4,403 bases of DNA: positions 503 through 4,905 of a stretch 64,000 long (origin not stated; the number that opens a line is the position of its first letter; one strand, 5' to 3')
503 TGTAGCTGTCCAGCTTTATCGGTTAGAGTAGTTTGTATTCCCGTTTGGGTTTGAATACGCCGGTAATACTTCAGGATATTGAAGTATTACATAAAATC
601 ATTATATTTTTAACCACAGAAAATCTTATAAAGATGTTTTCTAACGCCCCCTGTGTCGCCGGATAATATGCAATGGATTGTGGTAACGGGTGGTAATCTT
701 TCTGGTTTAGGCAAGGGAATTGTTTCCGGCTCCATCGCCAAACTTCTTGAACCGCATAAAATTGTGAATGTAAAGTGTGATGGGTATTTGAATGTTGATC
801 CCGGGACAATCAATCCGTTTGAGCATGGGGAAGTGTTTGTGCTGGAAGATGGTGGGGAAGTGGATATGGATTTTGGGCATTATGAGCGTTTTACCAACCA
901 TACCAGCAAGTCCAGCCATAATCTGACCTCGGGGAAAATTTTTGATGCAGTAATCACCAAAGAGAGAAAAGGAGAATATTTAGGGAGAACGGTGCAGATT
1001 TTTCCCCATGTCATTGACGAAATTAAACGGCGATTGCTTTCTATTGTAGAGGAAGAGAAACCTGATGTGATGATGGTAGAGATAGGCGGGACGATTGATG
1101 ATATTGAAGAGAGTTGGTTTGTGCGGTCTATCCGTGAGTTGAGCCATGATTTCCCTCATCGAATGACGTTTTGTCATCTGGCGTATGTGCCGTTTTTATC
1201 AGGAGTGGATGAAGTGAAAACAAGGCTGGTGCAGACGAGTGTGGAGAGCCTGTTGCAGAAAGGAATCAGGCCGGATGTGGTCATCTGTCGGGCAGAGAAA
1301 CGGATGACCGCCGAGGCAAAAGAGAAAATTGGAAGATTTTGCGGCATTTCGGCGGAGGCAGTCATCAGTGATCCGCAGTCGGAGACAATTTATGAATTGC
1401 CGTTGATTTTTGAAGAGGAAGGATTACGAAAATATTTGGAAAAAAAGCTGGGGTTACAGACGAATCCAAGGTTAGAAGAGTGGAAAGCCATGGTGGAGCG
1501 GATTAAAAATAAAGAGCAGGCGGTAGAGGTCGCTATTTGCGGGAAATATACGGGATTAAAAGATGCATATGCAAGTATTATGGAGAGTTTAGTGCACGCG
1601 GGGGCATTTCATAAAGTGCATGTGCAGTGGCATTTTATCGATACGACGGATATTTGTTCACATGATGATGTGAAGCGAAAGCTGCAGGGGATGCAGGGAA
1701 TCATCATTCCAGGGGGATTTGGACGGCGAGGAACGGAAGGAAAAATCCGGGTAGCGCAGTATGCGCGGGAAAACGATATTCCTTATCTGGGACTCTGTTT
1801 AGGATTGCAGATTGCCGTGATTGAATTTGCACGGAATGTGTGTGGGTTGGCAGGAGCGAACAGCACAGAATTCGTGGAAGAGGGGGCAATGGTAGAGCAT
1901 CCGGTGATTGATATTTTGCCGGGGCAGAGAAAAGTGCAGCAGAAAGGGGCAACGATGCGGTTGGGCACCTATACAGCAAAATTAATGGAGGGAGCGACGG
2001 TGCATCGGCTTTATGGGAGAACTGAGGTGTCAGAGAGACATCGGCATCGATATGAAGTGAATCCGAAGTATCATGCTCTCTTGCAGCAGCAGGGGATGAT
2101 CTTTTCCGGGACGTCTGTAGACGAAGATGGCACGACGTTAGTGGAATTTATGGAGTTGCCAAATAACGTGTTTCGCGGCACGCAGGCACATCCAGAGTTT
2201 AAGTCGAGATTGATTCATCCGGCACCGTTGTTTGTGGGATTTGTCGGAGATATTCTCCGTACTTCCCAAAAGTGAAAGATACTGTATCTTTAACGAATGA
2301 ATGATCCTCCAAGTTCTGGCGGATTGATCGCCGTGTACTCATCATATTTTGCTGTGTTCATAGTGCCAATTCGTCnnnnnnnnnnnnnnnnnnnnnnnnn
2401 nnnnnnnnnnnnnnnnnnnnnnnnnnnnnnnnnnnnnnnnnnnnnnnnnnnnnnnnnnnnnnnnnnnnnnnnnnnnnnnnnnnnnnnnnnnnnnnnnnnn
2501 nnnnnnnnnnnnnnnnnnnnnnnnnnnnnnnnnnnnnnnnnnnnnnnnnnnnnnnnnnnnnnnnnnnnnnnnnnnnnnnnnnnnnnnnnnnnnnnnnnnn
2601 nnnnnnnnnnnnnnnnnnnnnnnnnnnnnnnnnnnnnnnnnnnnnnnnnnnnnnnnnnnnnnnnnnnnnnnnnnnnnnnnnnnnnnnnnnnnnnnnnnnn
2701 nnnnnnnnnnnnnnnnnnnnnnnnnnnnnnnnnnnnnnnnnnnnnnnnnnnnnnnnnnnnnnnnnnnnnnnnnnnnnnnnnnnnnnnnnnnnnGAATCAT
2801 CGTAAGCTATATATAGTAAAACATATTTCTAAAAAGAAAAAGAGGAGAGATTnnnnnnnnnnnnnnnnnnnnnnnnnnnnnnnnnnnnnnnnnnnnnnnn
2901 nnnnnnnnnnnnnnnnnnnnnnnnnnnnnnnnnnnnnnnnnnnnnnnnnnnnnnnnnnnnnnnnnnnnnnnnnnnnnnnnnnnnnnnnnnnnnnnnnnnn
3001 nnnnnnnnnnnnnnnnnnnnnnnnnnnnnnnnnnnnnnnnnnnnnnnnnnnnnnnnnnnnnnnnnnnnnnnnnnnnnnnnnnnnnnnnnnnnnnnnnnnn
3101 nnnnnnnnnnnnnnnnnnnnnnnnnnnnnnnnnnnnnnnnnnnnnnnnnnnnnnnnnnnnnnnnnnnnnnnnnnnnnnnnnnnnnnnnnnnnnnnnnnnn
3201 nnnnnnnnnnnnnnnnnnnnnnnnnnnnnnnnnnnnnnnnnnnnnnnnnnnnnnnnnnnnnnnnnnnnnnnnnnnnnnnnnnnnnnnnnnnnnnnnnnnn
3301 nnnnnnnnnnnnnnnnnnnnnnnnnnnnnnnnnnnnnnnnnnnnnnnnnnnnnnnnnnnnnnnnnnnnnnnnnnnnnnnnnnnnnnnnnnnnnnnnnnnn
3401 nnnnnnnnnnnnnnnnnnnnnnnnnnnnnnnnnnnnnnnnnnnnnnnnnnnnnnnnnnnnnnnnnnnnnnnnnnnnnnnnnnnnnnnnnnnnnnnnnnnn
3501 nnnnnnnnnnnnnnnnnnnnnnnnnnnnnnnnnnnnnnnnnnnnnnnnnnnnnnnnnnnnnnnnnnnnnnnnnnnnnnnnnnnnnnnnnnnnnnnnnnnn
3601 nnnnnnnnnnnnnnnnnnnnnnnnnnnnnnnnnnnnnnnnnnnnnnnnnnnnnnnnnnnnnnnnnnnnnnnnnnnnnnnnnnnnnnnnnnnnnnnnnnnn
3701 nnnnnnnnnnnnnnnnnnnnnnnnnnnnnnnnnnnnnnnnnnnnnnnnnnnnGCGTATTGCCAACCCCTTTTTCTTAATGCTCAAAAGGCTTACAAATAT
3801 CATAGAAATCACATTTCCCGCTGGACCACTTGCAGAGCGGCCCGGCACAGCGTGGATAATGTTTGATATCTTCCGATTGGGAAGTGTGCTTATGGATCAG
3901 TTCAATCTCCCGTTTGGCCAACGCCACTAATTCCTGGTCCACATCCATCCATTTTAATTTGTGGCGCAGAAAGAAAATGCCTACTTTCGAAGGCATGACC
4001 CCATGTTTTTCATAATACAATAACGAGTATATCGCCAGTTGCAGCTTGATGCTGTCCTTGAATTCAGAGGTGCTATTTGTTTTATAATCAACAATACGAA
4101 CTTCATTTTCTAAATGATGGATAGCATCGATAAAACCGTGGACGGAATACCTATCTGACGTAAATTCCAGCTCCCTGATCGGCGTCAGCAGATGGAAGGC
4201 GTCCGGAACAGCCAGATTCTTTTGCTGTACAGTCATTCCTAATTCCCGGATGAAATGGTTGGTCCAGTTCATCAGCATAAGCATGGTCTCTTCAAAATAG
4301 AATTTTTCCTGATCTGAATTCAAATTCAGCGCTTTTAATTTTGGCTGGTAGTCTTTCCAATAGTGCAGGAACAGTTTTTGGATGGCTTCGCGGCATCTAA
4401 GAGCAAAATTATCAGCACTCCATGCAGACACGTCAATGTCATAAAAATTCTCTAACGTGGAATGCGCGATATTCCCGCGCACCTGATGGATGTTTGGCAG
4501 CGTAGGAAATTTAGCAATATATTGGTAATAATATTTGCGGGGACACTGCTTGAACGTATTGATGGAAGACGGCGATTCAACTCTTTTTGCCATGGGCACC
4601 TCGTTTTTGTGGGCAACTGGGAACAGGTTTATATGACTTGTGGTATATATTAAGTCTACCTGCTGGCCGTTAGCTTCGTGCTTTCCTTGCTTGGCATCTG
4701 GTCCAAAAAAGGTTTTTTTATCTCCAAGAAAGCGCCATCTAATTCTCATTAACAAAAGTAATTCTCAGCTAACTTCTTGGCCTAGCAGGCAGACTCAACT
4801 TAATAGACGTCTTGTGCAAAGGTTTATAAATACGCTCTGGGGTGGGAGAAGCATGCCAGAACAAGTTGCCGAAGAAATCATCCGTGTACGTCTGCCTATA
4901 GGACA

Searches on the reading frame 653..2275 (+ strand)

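Call 11: search_protein_families(library=pfam, proteins=[window:653-2275:+], max_evalue=0.001)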
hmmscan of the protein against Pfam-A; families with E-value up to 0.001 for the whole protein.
window:653-2275:+ (540 aa): 2 families
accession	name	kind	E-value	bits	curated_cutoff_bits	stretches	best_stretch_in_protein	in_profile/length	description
PF06418.20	CTP_synth_N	-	3e-97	325.6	26.1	1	8-268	2-265/265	CTP synthase N-terminus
PF00117.34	GATase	-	3.1e-32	112.2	22.8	1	302-531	2-188/190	Glutamine amidotransferase class-I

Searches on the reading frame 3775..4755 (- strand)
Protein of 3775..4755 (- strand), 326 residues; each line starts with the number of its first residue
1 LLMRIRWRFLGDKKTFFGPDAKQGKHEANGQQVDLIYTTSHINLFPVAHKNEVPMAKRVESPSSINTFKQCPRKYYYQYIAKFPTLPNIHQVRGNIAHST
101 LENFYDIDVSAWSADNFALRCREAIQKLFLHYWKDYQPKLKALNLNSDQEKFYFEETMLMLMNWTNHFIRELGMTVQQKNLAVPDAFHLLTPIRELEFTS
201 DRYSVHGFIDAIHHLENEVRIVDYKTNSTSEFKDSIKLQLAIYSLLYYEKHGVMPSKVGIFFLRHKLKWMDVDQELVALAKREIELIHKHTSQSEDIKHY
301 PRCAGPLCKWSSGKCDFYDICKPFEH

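Call 11: search_protein_families(library=pfam, proteins=[window:3775-4755:-], max_evalue=0.001)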
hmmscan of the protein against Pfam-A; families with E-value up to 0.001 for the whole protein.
window:3775-4755:- (326 aa): 3 families
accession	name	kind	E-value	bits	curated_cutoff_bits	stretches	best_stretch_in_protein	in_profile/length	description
PF12705.13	PDDEXK_1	-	3.5e-25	89.8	22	1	61-322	3-247/247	PD-(D/E)XK nuclease superfamily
PF08696.17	Dna2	-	6.4e-07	29.7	22.4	1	61-211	57-200/204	DNA replication factor Dna2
PF01930.23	Cas_Cas4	-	1.7e-05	25.4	22.7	1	206-322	53-159/160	Domain of unknown function DUF83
